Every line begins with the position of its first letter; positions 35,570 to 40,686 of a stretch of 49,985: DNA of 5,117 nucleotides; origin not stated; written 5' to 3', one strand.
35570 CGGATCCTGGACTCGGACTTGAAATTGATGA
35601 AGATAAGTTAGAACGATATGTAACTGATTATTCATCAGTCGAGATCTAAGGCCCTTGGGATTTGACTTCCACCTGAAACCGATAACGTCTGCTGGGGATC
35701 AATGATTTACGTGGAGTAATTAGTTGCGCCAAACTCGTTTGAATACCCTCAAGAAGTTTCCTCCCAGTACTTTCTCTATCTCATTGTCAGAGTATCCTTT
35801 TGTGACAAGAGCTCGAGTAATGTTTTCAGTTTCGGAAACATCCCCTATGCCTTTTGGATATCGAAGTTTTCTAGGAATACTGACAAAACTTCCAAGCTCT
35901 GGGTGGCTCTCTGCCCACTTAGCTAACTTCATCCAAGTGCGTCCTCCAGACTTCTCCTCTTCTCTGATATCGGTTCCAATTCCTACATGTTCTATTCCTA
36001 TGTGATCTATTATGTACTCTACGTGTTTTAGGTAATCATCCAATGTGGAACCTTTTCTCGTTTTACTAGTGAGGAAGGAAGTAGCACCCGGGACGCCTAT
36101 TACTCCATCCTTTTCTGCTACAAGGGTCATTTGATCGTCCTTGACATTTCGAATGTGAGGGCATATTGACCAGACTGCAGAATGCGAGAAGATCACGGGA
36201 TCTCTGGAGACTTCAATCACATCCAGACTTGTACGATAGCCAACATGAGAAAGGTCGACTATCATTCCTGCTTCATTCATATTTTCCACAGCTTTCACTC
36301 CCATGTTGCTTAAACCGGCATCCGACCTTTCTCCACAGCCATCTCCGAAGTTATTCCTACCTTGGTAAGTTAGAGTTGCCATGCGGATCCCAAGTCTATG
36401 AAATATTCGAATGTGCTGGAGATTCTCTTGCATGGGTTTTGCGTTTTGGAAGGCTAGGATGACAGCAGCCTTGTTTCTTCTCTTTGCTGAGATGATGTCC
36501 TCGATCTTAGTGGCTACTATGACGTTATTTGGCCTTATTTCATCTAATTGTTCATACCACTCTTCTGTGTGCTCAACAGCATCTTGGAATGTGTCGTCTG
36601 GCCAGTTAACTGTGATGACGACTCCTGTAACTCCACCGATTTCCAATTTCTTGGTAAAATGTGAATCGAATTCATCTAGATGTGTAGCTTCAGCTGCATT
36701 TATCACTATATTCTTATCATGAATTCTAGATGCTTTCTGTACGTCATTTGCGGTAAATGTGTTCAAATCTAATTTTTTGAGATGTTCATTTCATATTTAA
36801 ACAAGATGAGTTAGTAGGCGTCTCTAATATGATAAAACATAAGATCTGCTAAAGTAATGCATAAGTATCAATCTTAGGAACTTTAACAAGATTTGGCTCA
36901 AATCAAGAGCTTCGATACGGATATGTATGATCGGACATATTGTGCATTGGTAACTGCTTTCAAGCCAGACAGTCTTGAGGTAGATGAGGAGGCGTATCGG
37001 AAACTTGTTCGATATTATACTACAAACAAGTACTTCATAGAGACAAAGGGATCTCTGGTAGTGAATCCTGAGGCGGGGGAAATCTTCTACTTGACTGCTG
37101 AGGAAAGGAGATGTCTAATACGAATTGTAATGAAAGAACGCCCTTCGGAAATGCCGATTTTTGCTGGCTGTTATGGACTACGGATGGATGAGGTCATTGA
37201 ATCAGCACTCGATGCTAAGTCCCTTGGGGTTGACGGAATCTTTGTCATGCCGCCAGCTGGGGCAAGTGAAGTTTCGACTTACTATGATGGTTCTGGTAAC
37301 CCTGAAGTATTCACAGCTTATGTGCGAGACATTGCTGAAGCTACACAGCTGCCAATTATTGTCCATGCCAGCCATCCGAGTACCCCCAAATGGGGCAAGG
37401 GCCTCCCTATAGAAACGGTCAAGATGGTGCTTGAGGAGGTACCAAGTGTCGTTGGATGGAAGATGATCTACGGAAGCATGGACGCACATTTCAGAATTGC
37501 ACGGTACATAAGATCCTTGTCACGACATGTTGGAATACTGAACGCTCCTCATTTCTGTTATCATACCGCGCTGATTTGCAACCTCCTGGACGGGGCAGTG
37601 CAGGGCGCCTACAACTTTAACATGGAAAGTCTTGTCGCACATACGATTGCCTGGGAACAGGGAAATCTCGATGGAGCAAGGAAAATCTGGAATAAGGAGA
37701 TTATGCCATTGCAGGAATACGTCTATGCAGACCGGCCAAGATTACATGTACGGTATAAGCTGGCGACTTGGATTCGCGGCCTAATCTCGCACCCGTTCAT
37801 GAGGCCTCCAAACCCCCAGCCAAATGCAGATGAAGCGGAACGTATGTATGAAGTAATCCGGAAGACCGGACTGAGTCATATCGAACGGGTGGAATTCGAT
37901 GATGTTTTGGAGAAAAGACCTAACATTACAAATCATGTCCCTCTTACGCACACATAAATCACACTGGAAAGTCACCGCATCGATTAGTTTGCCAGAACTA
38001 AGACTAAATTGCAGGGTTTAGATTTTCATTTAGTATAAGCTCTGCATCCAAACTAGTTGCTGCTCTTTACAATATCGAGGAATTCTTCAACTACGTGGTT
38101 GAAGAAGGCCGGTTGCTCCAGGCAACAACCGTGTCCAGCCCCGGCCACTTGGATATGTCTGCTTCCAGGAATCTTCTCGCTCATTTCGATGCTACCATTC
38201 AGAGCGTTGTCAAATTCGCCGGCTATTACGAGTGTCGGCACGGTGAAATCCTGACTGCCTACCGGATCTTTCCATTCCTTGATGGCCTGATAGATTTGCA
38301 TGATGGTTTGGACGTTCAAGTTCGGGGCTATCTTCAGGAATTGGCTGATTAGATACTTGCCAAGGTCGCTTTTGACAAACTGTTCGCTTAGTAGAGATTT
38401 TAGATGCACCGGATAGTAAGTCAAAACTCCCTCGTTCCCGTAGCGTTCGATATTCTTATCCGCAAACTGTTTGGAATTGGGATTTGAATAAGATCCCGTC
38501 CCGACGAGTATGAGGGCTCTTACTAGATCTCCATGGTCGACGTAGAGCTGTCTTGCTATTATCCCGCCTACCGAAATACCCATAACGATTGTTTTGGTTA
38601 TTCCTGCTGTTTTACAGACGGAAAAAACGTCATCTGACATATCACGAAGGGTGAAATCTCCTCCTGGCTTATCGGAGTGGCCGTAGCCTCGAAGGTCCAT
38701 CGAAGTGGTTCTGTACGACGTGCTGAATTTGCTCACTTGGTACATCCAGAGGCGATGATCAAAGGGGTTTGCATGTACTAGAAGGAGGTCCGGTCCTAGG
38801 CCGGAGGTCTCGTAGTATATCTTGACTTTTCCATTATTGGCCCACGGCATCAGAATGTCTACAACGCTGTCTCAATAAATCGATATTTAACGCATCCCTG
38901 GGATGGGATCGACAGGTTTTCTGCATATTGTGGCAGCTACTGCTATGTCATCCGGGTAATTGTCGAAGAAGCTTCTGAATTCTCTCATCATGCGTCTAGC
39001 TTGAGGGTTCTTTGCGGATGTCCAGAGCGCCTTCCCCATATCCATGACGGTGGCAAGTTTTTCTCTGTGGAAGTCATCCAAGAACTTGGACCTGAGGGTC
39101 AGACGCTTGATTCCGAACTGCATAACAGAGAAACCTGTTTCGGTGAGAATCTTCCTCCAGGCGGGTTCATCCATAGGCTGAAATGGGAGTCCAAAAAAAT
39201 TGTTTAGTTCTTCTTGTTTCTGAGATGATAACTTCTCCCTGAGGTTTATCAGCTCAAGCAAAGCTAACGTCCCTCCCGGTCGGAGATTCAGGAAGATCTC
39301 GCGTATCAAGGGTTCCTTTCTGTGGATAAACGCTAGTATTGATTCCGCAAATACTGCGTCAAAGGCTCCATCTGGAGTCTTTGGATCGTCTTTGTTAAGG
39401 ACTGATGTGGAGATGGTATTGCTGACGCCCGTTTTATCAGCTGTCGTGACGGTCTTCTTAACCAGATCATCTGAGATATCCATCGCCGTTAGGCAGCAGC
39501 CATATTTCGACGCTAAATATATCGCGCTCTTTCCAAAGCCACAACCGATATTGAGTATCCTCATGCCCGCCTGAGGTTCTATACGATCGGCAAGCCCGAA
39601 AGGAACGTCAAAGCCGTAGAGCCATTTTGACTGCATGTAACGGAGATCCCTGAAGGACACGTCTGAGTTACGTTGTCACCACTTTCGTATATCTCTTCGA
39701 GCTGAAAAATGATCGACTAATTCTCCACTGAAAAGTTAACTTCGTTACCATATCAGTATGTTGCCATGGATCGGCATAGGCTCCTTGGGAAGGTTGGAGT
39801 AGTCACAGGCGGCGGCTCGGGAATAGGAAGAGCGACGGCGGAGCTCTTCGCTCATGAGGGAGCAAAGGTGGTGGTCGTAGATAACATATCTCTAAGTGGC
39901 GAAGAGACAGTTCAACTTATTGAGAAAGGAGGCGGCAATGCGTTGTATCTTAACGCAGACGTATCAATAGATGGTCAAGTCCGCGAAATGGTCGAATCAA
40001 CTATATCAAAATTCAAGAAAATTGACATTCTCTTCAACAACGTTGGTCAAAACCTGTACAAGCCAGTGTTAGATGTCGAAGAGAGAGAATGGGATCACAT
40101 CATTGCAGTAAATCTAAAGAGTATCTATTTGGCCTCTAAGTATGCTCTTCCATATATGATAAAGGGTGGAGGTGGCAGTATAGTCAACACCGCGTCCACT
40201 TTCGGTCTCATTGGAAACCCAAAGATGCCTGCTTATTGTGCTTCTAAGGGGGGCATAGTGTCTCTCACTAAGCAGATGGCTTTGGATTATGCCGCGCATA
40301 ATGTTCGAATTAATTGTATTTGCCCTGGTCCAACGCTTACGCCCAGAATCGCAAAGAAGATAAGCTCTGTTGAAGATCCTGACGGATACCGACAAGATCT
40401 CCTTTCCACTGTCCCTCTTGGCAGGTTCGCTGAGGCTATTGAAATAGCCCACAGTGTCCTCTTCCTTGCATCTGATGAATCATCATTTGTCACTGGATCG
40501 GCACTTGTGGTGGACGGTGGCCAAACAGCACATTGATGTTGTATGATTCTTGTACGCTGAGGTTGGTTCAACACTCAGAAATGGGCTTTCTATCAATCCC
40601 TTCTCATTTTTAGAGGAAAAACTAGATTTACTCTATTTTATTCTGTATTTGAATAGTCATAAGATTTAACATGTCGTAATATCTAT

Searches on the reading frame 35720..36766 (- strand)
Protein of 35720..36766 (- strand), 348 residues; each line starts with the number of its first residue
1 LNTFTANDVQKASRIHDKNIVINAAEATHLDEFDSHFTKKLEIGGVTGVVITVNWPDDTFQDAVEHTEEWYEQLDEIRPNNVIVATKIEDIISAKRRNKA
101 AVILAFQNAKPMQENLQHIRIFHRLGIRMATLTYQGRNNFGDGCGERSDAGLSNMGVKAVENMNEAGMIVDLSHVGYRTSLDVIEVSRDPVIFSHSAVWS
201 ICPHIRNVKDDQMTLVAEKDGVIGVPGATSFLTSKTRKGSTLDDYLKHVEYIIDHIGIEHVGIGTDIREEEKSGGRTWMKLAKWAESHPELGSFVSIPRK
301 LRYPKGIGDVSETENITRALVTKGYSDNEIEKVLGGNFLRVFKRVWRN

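Call 47: search_protein_families(library=pfam, proteins=[window:35720-36766:-], max_evalue=0.00001)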
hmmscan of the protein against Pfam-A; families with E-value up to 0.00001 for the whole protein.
window:35720-36766:- (348 aa): 1 family
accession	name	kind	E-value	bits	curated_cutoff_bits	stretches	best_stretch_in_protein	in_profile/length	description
PF01244.27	Peptidase_M19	-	2.9e-84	283.4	26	1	31-343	32-318/319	Membrane dipeptidase (Peptidase family M19)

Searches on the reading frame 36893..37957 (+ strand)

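Call 47: search_protein_families(library=pfam, proteins=[window:36893-37957:+], max_evalue=0.00001)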
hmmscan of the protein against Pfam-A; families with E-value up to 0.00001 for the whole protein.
window:36893-37957:+ (354 aa): 1 family
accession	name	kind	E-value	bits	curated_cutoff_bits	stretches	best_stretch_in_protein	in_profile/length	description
PF00701.28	DHDPS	-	2.5e-22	79.4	22.1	1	14-319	4-283/289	Dihydrodipicolinate synthetase family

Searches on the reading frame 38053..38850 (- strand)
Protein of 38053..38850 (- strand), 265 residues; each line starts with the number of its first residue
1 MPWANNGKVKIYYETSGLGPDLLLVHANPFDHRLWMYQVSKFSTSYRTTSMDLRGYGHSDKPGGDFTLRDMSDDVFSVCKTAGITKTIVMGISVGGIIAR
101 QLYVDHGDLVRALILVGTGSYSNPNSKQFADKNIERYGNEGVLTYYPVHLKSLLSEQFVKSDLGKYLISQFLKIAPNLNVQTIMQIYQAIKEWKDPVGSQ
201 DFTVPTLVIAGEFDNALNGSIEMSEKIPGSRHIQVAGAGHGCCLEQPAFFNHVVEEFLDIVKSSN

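Call 47: search_protein_families(library=pfam, proteins=[window:38053-38850:-], max_evalue=0.00001)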
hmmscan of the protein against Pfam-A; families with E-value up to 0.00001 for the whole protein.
window:38053-38850:- (265 aa): 4 families
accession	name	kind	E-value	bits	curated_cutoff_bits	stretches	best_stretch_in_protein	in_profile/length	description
PF00561.26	Abhydrolase_1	-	1.3e-24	87.6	25.8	1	22-245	3-243/245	alpha/beta hydrolase fold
PF12697.13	Abhydrolase_6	-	1.1e-12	49.6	26.3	1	22-251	1-215/217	Alpha/beta hydrolase family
PF12146.15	Hydrolase_4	-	2.5e-11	43.8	27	1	46-229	32-219/239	Serine aminopeptidase, S33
PF03096.20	Ndr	-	1.4e-07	30.9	23.3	1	67-255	81-273/283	Ndr family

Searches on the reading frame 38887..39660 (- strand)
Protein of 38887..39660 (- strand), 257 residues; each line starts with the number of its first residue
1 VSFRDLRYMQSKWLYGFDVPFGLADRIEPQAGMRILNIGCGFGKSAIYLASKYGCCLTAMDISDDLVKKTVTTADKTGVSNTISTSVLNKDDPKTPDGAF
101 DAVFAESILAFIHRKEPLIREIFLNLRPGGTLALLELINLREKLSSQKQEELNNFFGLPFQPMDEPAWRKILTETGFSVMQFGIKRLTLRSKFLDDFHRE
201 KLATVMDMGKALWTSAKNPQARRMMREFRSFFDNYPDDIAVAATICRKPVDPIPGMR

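Call 47: search_protein_families(library=pfam, proteins=[window:38887-39660:-], max_evalue=0.00001)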
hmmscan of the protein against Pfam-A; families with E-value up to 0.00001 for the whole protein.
window:38887-39660:- (257 aa): 6 families
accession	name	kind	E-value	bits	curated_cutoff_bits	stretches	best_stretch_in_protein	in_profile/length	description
PF13649.12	Methyltransf_25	-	2.8e-13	50.8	27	1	35-130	1-97/97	Methyltransferase domain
PF08241.18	Methyltransf_11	-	1.4e-12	48.5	21.2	1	36-133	1-94/95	Methyltransferase domain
PF13847.12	Methyltransf_31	-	5.6e-10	39.5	27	1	31-174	3-143/145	Methyltransferase domain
PF13489.12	Methyltransf_23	-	1.3e-09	38.4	27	1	29-180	20-162/164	Methyltransferase domain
PF08242.18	Methyltransf_12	-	7.4e-09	36.7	30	1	36-132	1-98/98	Methyltransferase domain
PF02353.26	CMAS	-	1.5e-07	31.5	27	1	25-151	56-181/273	Mycolic acid cyclopropane synthetase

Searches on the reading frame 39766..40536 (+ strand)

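Call 48: search_protein_families(library=pfam, proteins=[window:39766-40536:+], max_evalue=0.00001)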
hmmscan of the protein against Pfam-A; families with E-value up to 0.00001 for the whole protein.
window:39766-40536:+ (256 aa): 3 families
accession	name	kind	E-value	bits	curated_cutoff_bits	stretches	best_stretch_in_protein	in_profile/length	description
PF13561.12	adh_short_C2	-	1.2e-64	218.6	27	1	18-254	6-236/236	Enoyl-(Acyl carrier protein) reductase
PF00106.31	adh_short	-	2.1e-56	191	26.6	1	9-197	1-189/195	short chain dehydrogenase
PF08659.16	KR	-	8.7e-08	32.7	22.6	1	12-160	4-152/180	KR domain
